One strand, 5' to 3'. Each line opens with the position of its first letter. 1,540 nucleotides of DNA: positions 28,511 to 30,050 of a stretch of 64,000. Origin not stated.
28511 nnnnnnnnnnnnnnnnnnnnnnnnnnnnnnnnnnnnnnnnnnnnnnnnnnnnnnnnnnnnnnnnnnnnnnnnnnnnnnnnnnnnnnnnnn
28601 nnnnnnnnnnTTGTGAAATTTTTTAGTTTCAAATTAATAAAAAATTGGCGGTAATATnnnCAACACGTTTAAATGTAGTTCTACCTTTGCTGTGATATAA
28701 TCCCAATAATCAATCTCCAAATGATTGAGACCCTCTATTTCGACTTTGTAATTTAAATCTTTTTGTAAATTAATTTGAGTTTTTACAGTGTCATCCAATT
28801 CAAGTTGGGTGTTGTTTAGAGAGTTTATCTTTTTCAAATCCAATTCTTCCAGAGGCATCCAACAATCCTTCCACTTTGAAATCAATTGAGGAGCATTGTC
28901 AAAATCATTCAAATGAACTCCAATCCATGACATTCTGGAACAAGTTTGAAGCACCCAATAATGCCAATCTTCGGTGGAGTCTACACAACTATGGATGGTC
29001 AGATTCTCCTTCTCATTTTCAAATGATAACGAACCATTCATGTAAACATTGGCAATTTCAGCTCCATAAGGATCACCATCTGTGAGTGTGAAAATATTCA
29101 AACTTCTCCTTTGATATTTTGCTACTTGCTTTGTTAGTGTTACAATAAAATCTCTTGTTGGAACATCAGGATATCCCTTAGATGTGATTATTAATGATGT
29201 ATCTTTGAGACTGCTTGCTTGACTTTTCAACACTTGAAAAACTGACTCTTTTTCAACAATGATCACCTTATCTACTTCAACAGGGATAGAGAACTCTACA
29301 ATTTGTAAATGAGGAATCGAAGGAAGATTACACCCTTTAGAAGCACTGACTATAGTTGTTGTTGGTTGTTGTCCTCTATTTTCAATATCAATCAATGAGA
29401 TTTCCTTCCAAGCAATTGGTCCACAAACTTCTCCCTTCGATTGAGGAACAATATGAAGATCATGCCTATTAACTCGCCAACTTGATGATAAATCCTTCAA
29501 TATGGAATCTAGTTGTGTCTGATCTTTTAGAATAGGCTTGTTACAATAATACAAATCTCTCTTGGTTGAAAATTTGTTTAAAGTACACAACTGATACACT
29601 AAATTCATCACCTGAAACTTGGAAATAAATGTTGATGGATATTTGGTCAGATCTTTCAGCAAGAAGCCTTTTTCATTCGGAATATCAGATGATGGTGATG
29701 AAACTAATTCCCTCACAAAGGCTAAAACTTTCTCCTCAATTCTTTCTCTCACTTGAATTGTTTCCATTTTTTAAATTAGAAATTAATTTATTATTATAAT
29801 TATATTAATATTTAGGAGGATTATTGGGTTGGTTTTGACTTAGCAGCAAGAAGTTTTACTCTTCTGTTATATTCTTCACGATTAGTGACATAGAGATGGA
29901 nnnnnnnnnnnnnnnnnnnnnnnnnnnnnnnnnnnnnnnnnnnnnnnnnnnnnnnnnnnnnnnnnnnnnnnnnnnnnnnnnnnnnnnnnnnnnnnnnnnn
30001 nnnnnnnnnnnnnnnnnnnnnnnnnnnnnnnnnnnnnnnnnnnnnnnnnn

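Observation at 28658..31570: SPO11 sits head-to-tail with the SUMO E2 UBC9, next to a divergently transcribed free GG-terminated ubiquitin-like gene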

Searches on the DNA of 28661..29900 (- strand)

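Call 61: search_rna_families(source=window, start=29500, end=29900, threshold=evalue, max_evalue=1, show_alignments=2)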
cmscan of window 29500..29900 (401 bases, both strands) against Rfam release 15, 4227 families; matches with E-value up to 1: 1.
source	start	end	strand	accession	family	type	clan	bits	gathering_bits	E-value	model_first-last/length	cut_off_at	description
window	29661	29744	-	RF01421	snoR114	Gene; snRNA; snoRNA; CD-box;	-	37.9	45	6.7e-06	1-87/87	no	small nucleolar RNA snoR114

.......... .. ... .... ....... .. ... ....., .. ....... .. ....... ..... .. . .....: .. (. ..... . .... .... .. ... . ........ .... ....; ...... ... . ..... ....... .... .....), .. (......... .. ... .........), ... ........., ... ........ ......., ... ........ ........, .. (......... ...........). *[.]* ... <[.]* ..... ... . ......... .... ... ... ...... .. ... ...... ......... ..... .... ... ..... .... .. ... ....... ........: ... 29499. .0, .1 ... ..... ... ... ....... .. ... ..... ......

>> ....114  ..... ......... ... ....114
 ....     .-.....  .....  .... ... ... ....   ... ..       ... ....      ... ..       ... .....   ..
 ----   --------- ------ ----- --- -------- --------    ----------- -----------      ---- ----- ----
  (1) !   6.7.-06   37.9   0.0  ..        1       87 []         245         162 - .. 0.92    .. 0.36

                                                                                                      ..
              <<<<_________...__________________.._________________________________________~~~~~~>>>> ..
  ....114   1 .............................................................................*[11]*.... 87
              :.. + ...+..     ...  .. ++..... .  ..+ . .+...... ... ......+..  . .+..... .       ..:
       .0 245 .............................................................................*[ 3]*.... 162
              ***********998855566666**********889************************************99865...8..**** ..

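Call 62: search_rna_families(sources=[L005, L001, L002, L006], threshold=evalue, max_evalue=0.1)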
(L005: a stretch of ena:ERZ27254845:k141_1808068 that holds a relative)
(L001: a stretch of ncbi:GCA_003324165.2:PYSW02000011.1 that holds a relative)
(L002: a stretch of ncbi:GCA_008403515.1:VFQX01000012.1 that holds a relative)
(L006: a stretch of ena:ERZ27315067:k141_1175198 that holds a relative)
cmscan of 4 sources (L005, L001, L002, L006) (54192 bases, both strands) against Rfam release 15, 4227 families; matches with E-value up to 0.1: 0.
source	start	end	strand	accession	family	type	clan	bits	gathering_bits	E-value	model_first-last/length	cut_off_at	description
